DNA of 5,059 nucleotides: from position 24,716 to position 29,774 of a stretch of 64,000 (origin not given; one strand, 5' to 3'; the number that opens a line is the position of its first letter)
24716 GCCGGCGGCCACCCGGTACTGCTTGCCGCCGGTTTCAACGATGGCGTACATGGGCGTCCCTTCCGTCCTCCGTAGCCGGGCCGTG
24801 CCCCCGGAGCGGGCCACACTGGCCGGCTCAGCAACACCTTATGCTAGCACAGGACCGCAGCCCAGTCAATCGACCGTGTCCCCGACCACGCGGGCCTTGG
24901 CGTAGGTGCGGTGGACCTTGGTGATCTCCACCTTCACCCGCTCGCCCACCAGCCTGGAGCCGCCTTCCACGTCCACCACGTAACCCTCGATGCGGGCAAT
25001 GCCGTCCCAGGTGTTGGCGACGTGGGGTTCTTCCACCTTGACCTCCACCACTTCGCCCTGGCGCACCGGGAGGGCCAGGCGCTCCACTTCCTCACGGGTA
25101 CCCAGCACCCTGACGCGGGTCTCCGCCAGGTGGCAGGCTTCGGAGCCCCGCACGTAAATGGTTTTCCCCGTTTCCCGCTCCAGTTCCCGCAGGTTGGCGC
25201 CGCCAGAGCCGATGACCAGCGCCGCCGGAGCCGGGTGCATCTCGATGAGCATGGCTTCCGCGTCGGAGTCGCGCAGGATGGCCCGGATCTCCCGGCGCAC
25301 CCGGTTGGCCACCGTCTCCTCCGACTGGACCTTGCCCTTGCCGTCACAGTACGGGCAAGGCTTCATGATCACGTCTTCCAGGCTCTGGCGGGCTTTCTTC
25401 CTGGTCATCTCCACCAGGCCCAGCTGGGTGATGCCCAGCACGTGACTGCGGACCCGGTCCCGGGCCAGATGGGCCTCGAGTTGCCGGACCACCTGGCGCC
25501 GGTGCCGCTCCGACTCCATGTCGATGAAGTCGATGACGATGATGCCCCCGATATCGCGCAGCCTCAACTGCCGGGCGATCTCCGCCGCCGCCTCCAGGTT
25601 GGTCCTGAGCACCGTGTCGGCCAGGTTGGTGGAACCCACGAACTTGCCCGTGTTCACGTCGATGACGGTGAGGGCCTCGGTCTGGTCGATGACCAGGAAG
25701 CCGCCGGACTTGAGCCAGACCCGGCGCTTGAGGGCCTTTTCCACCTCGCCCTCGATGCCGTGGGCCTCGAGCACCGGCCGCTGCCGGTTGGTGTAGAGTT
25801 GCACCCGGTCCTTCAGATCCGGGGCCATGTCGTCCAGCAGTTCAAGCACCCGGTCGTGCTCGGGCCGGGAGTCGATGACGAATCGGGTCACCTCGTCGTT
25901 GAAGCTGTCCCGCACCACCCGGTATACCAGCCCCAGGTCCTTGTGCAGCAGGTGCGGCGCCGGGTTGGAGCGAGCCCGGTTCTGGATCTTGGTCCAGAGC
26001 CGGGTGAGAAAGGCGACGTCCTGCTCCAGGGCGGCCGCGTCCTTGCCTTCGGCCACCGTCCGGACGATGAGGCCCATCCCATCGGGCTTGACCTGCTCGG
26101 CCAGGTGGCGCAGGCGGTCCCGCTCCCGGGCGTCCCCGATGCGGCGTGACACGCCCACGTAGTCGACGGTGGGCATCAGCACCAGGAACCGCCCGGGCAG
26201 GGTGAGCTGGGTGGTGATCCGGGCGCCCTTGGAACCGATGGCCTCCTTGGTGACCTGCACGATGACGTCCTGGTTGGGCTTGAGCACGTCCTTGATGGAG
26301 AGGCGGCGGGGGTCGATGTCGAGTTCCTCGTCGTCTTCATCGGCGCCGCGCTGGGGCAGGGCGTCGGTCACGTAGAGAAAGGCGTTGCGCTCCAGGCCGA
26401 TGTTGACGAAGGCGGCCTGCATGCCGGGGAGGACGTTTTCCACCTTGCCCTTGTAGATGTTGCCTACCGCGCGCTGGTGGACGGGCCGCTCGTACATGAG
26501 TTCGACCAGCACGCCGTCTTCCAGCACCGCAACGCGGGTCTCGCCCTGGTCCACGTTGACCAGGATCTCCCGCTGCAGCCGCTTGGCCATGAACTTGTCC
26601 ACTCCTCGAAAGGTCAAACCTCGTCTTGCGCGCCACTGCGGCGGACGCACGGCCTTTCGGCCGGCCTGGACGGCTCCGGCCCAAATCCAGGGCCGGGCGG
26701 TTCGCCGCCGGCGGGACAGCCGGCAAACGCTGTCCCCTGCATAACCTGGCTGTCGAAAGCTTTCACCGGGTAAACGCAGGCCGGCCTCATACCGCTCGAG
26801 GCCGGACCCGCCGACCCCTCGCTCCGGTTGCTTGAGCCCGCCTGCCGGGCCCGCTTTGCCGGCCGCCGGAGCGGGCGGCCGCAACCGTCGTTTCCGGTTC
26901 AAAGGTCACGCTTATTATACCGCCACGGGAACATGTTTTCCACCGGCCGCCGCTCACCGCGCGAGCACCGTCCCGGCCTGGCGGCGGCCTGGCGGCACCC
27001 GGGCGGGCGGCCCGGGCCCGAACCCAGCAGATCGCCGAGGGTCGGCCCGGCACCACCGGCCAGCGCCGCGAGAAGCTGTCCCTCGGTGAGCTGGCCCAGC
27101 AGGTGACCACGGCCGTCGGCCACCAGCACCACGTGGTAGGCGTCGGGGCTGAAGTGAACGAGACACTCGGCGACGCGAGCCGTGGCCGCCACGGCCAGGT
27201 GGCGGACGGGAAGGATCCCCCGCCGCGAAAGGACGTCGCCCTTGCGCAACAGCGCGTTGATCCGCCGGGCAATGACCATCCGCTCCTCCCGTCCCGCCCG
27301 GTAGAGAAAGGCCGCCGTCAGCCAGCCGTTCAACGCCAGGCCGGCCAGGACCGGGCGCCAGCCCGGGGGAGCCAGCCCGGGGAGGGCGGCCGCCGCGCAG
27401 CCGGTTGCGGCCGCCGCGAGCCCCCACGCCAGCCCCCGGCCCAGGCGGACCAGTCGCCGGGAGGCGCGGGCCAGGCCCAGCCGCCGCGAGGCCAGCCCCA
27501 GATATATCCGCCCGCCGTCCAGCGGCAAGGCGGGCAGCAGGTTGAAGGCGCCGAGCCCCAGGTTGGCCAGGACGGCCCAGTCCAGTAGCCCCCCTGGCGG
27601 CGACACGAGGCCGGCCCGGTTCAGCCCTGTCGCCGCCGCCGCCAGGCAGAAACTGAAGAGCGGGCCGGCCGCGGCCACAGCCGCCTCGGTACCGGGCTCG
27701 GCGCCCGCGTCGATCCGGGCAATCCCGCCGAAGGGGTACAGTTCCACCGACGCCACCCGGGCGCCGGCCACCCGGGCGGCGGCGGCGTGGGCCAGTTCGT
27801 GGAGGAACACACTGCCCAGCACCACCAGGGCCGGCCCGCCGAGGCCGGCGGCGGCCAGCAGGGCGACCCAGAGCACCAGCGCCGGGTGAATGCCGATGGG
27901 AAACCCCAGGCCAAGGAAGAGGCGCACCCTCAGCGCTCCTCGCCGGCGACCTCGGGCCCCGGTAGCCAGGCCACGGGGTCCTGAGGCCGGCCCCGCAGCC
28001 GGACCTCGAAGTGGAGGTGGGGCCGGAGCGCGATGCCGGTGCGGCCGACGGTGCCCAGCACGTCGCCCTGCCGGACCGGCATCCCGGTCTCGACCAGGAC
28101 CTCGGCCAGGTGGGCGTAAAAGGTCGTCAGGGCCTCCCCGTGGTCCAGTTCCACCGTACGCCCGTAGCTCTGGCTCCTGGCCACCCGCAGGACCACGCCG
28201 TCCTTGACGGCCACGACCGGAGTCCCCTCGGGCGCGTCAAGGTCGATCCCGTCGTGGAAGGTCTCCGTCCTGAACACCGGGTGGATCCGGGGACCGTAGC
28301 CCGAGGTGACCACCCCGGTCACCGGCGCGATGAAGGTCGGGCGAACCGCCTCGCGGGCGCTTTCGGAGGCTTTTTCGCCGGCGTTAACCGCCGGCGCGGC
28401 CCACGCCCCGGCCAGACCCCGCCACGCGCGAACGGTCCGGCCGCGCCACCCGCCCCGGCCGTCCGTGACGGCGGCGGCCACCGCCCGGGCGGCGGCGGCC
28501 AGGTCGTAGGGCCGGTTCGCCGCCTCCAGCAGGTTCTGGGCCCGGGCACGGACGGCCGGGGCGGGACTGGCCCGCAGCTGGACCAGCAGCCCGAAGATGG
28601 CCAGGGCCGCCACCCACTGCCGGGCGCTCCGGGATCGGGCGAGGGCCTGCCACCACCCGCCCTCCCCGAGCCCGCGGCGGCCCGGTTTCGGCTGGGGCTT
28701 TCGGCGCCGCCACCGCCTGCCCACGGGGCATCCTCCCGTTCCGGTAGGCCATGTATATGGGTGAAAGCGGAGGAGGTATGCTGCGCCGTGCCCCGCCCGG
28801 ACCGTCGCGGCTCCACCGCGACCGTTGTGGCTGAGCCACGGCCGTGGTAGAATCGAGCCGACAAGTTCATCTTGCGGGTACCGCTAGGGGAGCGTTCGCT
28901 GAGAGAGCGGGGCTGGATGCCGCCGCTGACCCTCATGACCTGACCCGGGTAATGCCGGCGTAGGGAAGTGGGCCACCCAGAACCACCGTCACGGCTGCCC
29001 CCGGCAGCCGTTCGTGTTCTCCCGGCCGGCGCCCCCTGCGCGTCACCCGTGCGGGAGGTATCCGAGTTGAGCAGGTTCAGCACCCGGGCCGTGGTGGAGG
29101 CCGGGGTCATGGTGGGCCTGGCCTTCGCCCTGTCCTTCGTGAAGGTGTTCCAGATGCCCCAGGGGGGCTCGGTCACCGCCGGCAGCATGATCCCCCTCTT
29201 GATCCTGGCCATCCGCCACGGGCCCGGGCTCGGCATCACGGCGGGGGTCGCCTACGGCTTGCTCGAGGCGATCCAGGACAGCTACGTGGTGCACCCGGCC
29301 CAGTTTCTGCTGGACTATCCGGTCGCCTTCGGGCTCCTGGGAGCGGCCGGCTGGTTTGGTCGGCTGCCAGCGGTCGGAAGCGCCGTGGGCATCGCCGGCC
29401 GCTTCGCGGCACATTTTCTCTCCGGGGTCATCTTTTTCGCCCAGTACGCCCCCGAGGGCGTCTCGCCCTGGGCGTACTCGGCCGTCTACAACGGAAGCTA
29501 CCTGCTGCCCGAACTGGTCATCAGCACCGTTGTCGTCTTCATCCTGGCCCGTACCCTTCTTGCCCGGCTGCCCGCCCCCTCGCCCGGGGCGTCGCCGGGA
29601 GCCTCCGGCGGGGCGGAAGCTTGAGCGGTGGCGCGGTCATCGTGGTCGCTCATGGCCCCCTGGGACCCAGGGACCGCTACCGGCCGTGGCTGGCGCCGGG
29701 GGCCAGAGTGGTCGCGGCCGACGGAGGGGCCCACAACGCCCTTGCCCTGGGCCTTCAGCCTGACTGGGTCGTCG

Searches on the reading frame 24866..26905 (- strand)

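Call 47: search_protein_families(library=pfam, proteins=[window:24866-26905:-])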
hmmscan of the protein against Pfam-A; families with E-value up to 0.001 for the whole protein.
window:24866-26905:- (679 aa): 4 families
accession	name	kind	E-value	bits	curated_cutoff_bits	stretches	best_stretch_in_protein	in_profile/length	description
PF10150.14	RNase_E_G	-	4.9e-107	357.8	25.5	1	235-504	1-269/270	Ribonuclease E/G family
PF01938.26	TRAM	-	2.6e-13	50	21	1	614-674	2-61/61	TRAM domain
PF20833.2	RNase_E_G_Thio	-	2.7e-06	27.9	26.8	1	516-598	1-83/86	RNase E/G, Thioredoxin-like domain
PF00013.35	KH_1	-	8.2e-06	25.9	21.5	1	562-609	12-59/66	KH domain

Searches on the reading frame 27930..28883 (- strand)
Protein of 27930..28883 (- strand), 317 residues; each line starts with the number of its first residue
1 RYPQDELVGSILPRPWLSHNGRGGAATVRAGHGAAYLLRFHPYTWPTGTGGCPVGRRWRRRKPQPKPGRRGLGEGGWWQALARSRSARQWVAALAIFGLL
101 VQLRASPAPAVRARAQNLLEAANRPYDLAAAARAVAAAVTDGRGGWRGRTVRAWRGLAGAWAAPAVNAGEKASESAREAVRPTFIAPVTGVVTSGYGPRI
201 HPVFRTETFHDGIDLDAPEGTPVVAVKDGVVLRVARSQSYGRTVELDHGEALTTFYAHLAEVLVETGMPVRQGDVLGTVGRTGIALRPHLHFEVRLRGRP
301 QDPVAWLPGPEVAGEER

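Call 47: search_protein_families(library=pfam, proteins=[window:27930-28883:-])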
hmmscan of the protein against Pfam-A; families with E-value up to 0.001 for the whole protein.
window:27930-28883:- (317 aa): 1 family
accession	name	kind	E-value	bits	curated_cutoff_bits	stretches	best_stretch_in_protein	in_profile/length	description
PF01551.29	Peptidase_M23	-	3.5e-31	107.7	28.7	1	209-303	2-96/96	Peptidase family M23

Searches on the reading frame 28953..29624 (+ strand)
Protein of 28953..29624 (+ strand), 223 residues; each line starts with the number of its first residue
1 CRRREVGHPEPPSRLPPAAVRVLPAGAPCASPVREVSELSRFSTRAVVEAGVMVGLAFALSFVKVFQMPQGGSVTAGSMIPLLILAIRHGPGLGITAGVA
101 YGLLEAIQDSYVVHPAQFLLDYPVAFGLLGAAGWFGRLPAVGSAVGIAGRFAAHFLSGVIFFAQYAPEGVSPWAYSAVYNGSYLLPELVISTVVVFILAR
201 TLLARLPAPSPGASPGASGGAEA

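Call 46: search_protein_families(library=pfam, proteins=[window:28953-29624:+])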
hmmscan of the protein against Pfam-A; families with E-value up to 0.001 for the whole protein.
window:28953-29624:+ (223 aa): 1 family
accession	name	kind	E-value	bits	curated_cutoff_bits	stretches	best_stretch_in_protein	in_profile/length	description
PF09515.15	Thia_YuaJ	-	3.6e-49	167.7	25.8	1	47-202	1-172/177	Thiamine transporter protein (Thia_YuaJ)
